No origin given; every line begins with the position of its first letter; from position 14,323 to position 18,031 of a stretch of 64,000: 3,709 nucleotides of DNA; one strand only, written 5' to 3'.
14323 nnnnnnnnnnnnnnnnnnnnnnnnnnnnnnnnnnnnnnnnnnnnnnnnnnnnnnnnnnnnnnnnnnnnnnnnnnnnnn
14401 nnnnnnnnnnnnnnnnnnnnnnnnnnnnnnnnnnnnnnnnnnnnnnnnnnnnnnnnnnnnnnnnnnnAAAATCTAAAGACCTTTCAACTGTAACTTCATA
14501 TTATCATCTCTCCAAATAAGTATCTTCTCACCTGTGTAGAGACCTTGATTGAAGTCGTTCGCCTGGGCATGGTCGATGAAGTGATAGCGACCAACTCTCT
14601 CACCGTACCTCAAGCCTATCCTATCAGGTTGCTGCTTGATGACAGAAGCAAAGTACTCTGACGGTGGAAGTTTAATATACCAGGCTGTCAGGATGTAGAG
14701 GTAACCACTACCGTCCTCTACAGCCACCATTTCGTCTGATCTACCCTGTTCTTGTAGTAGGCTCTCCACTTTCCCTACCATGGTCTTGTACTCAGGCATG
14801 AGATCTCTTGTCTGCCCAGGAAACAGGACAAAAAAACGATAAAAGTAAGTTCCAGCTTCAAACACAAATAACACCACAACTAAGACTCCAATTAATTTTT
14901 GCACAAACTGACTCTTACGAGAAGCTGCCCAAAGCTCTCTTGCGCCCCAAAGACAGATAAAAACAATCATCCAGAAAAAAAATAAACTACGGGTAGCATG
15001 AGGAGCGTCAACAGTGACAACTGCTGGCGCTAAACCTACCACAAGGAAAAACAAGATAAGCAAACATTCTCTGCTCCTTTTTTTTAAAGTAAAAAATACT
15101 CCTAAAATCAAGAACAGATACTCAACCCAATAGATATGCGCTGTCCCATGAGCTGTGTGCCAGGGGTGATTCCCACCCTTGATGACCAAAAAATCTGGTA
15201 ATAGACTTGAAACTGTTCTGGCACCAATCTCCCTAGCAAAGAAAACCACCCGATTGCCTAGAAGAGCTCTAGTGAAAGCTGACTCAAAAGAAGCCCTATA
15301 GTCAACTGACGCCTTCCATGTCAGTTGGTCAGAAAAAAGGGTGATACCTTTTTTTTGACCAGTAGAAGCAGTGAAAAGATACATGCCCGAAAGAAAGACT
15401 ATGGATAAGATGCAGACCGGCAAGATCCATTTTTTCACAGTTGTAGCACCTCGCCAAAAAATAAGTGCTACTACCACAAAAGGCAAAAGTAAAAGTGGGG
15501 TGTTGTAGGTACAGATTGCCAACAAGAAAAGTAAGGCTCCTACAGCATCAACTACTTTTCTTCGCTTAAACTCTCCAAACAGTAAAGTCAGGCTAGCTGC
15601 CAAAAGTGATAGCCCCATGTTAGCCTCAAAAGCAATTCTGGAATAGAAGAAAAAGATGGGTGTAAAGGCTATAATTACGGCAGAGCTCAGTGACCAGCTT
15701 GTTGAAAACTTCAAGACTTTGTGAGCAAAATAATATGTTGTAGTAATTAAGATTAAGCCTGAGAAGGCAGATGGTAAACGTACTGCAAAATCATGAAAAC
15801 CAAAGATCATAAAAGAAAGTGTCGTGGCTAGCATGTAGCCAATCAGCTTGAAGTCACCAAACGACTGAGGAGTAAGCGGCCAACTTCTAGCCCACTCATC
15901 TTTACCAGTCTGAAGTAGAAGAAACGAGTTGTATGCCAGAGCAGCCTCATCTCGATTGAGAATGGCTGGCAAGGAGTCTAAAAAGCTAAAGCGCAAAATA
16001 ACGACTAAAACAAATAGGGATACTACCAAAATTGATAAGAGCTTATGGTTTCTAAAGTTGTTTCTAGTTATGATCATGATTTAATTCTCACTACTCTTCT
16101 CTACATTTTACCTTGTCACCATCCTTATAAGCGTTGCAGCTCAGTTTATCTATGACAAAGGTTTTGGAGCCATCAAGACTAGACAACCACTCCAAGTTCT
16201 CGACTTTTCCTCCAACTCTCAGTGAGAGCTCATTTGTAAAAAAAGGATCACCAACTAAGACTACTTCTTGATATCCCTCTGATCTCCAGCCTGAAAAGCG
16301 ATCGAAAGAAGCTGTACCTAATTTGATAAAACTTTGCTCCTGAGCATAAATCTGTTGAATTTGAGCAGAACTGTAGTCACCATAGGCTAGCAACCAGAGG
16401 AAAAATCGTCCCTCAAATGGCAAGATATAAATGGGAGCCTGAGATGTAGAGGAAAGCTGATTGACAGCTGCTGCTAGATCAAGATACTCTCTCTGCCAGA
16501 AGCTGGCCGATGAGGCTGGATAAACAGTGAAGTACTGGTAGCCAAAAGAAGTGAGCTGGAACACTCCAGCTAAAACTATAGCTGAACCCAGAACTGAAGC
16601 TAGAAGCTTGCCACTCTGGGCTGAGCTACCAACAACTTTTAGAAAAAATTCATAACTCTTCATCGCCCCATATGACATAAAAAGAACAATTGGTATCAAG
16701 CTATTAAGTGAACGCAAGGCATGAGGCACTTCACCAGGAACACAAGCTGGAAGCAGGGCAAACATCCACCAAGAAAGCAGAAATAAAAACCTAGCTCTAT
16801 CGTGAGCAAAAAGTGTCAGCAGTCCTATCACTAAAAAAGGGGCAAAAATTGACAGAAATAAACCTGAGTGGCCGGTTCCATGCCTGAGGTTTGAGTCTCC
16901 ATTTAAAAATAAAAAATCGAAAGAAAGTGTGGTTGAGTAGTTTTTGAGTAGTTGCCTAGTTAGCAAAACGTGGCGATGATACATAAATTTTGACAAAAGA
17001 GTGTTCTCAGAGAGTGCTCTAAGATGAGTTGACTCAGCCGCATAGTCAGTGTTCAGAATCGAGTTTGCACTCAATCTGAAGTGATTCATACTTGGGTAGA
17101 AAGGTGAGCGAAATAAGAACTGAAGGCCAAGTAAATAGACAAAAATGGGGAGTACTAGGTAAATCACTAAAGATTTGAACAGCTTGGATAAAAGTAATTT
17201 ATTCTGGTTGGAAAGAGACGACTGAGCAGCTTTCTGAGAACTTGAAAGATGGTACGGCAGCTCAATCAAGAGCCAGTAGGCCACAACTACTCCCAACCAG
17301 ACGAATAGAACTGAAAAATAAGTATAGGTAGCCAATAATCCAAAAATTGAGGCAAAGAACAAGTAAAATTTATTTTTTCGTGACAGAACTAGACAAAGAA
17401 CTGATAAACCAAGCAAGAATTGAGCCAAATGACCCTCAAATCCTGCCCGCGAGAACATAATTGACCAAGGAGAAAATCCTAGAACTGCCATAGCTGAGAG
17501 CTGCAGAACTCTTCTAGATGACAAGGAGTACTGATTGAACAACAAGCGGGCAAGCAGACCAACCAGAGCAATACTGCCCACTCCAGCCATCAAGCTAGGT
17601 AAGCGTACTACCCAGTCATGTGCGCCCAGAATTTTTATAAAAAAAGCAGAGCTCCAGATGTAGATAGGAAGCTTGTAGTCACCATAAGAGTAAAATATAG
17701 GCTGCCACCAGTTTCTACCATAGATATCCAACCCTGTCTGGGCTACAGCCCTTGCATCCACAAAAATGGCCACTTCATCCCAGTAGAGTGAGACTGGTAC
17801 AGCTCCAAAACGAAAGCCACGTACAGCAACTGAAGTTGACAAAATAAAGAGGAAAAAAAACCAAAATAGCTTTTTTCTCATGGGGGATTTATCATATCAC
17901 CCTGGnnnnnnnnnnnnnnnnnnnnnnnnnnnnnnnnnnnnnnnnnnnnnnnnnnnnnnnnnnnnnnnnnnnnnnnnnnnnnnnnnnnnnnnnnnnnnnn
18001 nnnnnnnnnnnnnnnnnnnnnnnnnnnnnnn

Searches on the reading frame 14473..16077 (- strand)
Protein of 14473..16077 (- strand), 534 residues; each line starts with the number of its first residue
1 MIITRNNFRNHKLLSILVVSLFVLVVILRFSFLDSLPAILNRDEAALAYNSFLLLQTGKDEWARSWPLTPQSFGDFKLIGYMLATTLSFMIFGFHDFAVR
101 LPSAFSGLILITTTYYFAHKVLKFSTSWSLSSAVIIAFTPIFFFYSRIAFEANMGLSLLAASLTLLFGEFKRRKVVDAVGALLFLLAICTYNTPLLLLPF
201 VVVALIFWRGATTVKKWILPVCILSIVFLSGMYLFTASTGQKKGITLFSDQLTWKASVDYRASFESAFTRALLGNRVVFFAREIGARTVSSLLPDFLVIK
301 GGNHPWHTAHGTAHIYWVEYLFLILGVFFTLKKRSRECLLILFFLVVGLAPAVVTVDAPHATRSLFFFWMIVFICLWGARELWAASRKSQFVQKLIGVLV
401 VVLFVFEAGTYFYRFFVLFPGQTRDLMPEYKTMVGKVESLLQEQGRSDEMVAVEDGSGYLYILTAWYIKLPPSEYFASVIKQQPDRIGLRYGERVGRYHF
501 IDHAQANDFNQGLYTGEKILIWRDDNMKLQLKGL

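Call 50: search_protein_families(library=pfam, proteins=[window:14473-16077:-], max_evalue=0.01)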
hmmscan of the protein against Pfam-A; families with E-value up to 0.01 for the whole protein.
window:14473-16077:- (534 aa): 1 family
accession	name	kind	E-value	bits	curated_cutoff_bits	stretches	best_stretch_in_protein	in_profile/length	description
PF13231.12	PMT_2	-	1.1e-06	29.4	26.1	1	85-227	10-154/160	Dolichyl-phosphate-mannose-protein mannosyltransferase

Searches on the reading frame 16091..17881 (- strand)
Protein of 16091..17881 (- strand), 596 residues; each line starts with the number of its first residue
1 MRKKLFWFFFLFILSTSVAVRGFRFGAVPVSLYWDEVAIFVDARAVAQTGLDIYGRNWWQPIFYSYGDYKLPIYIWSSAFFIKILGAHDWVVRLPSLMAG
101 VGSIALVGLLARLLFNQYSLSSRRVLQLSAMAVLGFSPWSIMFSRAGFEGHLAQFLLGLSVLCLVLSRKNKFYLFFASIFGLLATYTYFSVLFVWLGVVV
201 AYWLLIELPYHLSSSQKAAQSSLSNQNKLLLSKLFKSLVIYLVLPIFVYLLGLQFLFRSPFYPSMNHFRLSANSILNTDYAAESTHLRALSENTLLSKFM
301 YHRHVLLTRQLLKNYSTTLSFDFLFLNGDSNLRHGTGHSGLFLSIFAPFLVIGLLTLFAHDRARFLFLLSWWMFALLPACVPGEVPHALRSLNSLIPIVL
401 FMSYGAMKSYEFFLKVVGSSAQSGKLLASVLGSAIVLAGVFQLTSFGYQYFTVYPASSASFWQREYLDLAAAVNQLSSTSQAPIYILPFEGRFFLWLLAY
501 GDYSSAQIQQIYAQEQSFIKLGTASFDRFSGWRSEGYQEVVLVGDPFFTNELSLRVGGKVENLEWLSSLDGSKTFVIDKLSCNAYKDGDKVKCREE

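Call 50: search_protein_families(library=pfam, proteins=[window:16091-17881:-], max_evalue=0.01)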
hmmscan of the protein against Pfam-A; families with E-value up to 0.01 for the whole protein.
window:16091-17881:- (596 aa): 1 family
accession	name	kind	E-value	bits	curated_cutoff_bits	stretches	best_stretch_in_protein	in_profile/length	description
PF13231.12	PMT_2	-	0.0037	17.9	26.1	1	72-207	4-132/160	Dolichyl-phosphate-mannose-protein mannosyltransferase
